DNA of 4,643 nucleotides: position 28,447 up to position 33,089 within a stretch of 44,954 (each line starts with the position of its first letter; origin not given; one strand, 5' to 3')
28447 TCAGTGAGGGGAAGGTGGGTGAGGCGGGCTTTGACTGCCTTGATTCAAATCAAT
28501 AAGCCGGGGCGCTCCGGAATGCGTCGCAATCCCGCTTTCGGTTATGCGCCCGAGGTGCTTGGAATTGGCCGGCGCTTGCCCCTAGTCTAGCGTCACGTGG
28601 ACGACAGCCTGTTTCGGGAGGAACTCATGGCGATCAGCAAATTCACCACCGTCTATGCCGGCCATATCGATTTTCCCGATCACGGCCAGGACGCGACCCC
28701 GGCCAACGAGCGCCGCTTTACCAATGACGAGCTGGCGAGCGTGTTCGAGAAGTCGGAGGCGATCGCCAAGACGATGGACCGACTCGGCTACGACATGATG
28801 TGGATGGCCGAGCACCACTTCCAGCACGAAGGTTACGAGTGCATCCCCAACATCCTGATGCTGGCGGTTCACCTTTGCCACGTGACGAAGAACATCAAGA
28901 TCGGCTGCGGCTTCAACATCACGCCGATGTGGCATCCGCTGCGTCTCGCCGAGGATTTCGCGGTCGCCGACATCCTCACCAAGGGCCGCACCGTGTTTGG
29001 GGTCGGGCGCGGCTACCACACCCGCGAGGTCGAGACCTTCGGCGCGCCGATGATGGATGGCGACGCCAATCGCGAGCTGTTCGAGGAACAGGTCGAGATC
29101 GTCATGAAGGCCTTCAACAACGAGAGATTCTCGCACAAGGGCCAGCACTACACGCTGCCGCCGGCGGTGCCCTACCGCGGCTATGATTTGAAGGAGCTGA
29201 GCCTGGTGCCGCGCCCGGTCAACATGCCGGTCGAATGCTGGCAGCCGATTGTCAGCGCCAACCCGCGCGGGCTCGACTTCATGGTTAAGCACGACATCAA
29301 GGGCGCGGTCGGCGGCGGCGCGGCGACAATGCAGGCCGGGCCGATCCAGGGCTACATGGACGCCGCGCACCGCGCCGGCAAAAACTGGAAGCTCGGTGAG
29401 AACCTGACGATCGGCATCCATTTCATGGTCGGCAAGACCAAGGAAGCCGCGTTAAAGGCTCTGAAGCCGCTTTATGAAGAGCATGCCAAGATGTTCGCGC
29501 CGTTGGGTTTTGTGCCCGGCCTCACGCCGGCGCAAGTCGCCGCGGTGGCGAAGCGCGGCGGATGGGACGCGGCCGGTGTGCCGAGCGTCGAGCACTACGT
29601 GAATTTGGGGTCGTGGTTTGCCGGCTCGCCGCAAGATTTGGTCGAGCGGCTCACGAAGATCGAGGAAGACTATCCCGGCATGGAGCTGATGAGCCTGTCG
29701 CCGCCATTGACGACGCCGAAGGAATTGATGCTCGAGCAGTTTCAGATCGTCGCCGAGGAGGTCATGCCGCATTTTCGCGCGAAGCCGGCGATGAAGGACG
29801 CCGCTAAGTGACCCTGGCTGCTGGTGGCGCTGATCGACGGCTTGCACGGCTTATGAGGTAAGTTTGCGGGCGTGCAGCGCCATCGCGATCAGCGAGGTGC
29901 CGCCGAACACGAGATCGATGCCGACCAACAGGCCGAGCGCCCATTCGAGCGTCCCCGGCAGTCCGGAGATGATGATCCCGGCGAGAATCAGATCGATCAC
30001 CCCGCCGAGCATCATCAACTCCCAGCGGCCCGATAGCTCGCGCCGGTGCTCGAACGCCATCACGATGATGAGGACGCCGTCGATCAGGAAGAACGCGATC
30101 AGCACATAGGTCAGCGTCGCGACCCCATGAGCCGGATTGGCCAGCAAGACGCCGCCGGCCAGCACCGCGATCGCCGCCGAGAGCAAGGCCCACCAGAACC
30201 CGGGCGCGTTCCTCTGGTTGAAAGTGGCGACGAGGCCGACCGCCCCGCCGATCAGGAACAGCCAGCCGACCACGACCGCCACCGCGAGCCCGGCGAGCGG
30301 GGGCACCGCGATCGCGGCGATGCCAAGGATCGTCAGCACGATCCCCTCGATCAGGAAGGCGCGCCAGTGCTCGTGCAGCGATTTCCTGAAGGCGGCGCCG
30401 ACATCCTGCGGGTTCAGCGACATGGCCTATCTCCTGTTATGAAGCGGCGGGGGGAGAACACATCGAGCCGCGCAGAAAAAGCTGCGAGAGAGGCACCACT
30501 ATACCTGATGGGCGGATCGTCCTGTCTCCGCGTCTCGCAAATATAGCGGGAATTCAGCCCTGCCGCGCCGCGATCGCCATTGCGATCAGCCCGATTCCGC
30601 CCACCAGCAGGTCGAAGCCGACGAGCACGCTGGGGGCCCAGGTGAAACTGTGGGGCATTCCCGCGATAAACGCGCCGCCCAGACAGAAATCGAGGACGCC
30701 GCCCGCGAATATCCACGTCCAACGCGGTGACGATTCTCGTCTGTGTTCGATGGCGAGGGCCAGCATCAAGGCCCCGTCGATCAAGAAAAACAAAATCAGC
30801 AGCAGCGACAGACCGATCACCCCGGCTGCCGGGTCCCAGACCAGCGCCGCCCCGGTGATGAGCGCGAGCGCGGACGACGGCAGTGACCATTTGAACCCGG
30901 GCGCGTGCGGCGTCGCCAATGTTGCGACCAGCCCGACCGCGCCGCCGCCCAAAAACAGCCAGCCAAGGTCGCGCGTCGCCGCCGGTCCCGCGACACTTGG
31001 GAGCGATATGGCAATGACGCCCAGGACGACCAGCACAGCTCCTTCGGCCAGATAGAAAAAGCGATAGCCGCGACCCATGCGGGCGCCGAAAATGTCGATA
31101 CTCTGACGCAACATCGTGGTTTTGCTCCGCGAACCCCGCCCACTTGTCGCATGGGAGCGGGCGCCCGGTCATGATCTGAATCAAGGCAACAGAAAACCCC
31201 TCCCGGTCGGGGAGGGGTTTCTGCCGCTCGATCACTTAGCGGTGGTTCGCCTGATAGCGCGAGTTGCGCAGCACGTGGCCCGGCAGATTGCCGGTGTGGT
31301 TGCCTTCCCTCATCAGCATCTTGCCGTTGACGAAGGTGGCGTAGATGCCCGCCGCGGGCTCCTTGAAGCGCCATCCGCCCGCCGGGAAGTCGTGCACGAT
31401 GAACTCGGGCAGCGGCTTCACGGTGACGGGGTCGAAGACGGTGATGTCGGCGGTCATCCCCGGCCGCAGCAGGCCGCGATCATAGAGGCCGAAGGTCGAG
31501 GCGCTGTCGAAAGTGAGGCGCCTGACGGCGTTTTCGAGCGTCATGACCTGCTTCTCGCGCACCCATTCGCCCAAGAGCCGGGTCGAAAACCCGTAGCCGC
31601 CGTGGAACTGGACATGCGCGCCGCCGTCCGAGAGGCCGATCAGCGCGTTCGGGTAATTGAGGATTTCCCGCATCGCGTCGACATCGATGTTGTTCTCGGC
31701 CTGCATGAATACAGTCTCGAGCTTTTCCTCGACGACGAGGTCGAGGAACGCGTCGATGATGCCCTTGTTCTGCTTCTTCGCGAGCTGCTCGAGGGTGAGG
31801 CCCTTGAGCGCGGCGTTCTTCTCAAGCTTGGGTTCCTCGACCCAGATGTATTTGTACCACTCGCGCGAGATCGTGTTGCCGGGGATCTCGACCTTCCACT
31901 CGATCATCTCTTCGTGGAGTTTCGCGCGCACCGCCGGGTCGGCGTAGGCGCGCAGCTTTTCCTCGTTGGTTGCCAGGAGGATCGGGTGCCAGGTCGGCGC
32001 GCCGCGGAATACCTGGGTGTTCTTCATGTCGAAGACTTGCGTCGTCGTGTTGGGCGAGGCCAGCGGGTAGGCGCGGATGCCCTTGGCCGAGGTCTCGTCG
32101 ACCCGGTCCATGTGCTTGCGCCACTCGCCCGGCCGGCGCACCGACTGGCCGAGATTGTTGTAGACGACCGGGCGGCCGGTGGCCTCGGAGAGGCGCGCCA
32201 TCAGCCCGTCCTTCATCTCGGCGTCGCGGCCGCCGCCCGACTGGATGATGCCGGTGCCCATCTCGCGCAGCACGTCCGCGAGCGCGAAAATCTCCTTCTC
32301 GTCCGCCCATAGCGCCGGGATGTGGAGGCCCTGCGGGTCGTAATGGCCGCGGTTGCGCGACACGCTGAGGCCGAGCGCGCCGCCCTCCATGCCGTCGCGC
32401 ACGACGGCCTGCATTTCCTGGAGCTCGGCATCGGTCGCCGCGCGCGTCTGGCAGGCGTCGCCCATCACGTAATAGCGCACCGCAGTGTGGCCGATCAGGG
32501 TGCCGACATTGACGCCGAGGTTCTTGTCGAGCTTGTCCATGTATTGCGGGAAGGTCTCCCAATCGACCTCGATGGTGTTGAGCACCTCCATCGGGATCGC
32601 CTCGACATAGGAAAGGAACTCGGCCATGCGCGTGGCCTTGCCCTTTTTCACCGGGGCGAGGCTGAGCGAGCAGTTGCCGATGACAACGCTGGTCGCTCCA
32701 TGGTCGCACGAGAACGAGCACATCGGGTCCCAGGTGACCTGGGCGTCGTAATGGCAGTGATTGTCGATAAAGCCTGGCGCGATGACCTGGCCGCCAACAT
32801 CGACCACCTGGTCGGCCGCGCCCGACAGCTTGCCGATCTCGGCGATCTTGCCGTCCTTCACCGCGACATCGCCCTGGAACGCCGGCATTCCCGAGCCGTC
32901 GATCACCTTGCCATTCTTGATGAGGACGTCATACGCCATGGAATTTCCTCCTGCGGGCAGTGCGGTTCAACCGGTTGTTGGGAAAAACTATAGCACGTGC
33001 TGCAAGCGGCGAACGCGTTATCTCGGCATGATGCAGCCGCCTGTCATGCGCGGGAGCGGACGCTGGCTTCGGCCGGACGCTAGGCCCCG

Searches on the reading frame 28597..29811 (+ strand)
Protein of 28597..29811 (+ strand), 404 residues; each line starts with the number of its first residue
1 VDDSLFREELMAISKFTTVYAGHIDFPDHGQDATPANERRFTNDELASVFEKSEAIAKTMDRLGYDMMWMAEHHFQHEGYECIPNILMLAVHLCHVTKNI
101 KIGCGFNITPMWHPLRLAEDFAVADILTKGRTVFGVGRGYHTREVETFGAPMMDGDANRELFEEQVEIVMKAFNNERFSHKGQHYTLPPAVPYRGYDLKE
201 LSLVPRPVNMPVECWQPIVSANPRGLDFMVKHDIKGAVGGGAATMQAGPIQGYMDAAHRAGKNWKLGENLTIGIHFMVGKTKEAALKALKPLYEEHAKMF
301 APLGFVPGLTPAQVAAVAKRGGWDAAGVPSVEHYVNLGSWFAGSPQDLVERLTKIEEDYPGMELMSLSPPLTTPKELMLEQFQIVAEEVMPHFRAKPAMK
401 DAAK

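Call 28: search_protein_families(library=pfam, proteins=[window:28597-29811:+], max_evalue=0.00001)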
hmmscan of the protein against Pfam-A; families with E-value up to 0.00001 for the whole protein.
window:28597-29811:+ (404 aa): 1 family
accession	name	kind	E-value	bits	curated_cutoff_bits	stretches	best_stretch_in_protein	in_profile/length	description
PF00296.26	Bac_luciferase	-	2.7e-35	122.7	27.9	1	49-355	21-307/314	Luciferase-like monooxygenase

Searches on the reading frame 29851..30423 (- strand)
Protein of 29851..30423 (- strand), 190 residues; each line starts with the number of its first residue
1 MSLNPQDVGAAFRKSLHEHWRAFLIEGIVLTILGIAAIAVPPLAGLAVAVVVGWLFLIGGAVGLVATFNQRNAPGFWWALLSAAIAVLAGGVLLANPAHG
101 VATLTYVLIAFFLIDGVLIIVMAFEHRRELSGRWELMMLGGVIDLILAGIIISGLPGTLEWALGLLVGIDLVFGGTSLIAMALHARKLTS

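Call 28: search_protein_families(library=pfam, proteins=[window:29851-30423:-], max_evalue=0.00001)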
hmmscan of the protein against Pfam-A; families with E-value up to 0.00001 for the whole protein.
window:29851-30423:- (190 aa): 1 family
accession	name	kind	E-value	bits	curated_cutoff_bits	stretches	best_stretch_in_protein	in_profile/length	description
PF03729.18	DUF308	-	1.1e-21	77.3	25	2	25-94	1-72/73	Short repeat of unknown function (DUF308)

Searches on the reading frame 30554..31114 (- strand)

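Call 28: search_protein_families(library=pfam, proteins=[window:30554-31114:-], max_evalue=0.00001)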
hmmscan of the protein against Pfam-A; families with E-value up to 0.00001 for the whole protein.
window:30554-31114:- (186 aa): 1 family
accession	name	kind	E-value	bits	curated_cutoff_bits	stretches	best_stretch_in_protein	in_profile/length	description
PF03729.18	DUF308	-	1.2e-12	48.4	25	1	24-92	2-72/73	Short repeat of unknown function (DUF308)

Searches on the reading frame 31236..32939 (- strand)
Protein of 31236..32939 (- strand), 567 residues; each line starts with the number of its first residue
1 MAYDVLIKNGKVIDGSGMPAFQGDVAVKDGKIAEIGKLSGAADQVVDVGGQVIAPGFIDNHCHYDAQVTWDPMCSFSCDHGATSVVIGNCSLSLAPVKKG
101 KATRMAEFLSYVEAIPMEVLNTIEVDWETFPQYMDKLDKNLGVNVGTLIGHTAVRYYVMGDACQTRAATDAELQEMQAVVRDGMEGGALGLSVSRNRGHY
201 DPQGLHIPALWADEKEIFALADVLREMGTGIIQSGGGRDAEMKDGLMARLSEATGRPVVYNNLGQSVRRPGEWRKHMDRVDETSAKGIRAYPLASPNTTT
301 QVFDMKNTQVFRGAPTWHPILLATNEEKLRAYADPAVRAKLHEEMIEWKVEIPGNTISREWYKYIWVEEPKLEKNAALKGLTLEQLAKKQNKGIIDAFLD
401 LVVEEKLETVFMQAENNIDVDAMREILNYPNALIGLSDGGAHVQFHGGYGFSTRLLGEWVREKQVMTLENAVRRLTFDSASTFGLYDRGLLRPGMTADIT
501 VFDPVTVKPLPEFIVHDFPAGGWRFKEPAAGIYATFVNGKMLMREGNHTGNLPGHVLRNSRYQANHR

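Call 28: search_protein_families(library=pfam, proteins=[window:31236-32939:-], max_evalue=0.00001)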
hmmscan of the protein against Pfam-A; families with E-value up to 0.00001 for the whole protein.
window:31236-32939:- (567 aa): 2 families
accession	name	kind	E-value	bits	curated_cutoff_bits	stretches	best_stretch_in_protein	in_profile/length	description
PF07969.17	Amidohydro_3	-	1.8e-31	110.6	29.7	1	44-509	1-453/472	Amidohydrolase family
PF01979.26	Amidohydro_1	-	6e-08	32.7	25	0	453-541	270-344/345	Amidohydrolase family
